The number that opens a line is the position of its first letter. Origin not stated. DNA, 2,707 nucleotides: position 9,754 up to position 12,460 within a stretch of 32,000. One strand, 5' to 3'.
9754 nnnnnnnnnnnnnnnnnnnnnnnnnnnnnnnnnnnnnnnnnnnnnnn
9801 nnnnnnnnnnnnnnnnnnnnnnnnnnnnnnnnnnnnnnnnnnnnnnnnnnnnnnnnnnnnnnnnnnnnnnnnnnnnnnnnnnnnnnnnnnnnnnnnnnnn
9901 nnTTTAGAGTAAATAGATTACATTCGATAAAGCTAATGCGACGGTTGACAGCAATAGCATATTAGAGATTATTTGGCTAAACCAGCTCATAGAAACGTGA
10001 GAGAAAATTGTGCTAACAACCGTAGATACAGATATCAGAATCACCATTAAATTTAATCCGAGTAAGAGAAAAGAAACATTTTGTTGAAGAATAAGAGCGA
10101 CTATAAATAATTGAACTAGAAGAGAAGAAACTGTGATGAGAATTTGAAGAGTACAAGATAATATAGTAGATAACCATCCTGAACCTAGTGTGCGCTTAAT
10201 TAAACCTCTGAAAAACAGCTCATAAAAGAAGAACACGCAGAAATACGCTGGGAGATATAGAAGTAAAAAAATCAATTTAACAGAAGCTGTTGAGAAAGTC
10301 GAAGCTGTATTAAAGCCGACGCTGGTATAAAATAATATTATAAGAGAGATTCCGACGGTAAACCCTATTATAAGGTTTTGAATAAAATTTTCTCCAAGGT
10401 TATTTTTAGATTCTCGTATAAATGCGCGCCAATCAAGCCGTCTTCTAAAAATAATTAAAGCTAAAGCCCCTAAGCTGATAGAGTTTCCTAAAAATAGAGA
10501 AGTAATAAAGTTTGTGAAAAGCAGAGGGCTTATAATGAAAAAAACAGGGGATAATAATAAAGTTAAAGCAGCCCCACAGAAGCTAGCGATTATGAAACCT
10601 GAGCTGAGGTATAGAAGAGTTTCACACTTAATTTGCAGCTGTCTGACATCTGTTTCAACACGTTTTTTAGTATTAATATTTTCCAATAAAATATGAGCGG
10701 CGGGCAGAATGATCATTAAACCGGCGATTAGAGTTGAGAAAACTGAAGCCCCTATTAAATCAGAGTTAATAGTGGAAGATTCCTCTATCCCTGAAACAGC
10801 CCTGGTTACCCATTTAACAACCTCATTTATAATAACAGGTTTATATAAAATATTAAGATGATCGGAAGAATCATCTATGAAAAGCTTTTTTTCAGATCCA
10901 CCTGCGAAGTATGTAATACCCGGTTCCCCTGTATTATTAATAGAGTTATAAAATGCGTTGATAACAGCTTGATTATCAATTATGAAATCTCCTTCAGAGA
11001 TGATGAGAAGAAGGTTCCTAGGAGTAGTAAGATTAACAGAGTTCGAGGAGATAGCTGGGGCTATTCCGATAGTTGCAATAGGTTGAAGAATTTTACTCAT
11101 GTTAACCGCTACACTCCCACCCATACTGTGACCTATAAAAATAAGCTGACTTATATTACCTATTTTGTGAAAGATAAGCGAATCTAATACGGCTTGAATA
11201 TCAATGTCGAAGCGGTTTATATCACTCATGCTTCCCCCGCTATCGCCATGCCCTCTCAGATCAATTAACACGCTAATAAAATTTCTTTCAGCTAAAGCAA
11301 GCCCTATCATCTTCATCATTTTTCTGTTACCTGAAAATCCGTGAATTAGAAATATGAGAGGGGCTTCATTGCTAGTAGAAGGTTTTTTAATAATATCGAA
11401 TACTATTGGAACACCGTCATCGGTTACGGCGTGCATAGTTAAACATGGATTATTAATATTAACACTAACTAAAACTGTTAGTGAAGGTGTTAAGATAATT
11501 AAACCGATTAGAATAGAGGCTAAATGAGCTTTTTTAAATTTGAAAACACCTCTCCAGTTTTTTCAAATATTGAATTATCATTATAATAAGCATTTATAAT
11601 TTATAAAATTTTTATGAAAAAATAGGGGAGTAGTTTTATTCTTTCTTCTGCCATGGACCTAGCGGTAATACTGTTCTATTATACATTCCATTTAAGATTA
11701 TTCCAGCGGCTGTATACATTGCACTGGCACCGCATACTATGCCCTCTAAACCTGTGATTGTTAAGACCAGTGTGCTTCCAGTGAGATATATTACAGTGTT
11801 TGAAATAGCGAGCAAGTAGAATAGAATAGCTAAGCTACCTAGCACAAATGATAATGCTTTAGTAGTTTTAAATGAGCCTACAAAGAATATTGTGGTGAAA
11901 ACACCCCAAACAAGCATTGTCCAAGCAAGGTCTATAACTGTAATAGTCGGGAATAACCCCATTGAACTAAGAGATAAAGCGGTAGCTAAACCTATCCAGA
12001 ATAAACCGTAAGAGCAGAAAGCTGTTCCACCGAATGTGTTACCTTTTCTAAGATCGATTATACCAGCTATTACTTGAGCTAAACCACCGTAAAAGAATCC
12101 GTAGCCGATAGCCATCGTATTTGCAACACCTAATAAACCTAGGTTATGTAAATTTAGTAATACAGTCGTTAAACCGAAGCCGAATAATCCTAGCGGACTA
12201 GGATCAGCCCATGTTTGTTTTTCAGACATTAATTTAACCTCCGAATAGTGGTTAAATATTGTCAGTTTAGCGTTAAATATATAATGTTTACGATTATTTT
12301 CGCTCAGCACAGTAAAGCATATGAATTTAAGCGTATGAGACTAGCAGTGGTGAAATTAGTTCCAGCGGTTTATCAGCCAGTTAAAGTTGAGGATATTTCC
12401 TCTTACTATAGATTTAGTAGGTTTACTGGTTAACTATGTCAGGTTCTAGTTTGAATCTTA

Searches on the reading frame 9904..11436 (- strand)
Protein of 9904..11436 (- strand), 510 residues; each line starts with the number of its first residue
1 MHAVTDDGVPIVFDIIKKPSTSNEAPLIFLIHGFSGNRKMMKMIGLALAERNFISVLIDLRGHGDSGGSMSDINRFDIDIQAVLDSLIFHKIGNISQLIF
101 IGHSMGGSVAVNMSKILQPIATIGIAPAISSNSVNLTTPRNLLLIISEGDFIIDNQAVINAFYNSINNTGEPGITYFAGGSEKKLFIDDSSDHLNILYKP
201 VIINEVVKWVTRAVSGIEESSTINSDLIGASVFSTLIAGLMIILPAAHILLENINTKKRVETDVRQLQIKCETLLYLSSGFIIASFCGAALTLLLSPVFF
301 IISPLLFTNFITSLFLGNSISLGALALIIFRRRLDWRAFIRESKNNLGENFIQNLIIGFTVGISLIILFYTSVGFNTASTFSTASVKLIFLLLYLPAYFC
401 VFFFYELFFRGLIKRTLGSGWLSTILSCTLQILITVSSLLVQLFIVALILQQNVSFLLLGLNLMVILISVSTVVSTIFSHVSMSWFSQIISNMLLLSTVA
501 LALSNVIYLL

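Call 3: search_protein_families(library=pfam, proteins=[window:9904-11436:-])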
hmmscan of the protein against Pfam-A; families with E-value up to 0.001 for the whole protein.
window:9904-11436:- (510 aa): 5 families
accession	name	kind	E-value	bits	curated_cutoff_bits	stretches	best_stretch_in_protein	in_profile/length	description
PF12146.15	Hydrolase_4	-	4.5e-14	52.8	27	1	27-132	6-114/239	Serine aminopeptidase, S33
PF00561.26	Abhydrolase_1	-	5.3e-11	43.1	25.8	1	26-113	1-86/245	alpha/beta hydrolase fold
PF12697.13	Abhydrolase_6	-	5.4e-11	44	26.3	1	28-132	1-94/217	Alpha/beta hydrolase family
PF12740.14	PETase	-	6.1e-08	32.8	28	1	21-170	50-199/263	PET hydrolase-like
PF05057.20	DUF676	-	0.00088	19.3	20.3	0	23-111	3-93/217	Putative serine esterase (DUF676)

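Call 4: search_protein_families(library=ncbifam, proteins=[window:9904-11436:-])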
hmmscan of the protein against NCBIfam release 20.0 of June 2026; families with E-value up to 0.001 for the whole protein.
window:9904-11436:- (510 aa): 16 families
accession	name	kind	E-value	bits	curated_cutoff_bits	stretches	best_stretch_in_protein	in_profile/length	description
TIGR03695.1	menH_SHCHC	equivalog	2.9e-10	40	208.55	1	26-114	3-89/252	2-succinyl-6-hydroxy-2,4-cyclohexadiene-1-carboxylate synthase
NF011457.0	PRK14875.1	equivalog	6.4e-10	38.5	307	1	25-115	132-217/372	acetoin dehydrogenase dihydrolipoyllysine-residue acetyltransferase subunit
NF008340.0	PRK11126.1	equivalog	2.1e-09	37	261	1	19-114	8-96/255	2-succinyl-6-hydroxy-2,4-cyclohexadiene-1-carboxylate synthase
NF007954.0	PRK10673.1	equivalog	1.1e-08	34.7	399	1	21-117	13-102/255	esterase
NF058580.1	lipase_V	equivalog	2.9e-07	30.4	300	1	21-117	21-112/230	EstV family lipase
TIGR03056.1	bchO_mg_che_rel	equivalog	1.3e-06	27.6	172.55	1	23-129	26-130/278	alpha/beta fold hydrolase BchO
NF047920.1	lactonase_UilS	equivalog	1.5e-06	28.2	400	1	16-111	15-113/285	UilS family quorum-quenching N-acyl-homoserine lactonase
TIGR02427.1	protocat_pcaD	equivalog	2.2e-05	24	255.85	1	22-113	10-96/251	3-oxoadipate enol-lactonase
TIGR01738.1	bioH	equivalog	4.8e-05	23.1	206.95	1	27-114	6-83/245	pimeloyl-ACP methyl ester esterase BioH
NF050089.1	i_nPHAscl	equivalog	9.8e-05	21.5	300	1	23-113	16-101/288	intracellular short-chain-length polyhydroxyalkanoate depolymerase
NF052543.1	PhlpBipLPA4030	equivalog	9.9e-05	21.7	450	1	11-112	59-158/312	phospholipase BipL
TIGR03100.1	hydr1_PEP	hypoth_equivalog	0.00012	21.5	168.45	1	42-110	47-114/274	hydrolase 1, exosortase A system-associated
TIGR03611.1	RutD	equivalog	0.00015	21.3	238.5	1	20-114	8-98/258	pyrimidine utilization protein D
NF051488.1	bifunc_PcaDC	exception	0.00016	21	390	1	25-114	12-96/375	bifunctional 3-oxoadipate enol-lactonase/4-carboxymuconolactone decarboxylase PcaDC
TIGR03101.1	hydr2_PEP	hypoth_equivalog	0.00022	20.9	202.75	1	12-117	12-120/266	hydrolase 2, exosortase A system-associated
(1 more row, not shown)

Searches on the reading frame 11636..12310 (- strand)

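Call 3: search_protein_families(library=pfam, proteins=[window:11636-12310:-])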
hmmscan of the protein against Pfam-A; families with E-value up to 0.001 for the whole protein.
window:11636-12310:- (224 aa): 1 family
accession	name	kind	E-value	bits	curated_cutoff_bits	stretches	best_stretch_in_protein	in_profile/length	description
PF01184.24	Gpr1_Fun34_YaaH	-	6.2e-31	108.1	25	1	30-206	13-191/207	GPR1/FUN34/yaaH family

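Call 4: search_protein_families(library=ncbifam, proteins=[window:11636-12310:-])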
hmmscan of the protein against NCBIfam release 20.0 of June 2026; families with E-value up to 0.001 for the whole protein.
window:11636-12310:- (224 aa): 2 families
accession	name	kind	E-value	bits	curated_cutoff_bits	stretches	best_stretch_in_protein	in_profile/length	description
NF038013.1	AceTr_1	equivalog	2.5e-58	197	50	1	37-216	2-176/176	acetate uptake transporter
NF007941.0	PRK10659.1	equivalog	6.4e-53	179.5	297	1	32-218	4-185/188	acetate uptake transporter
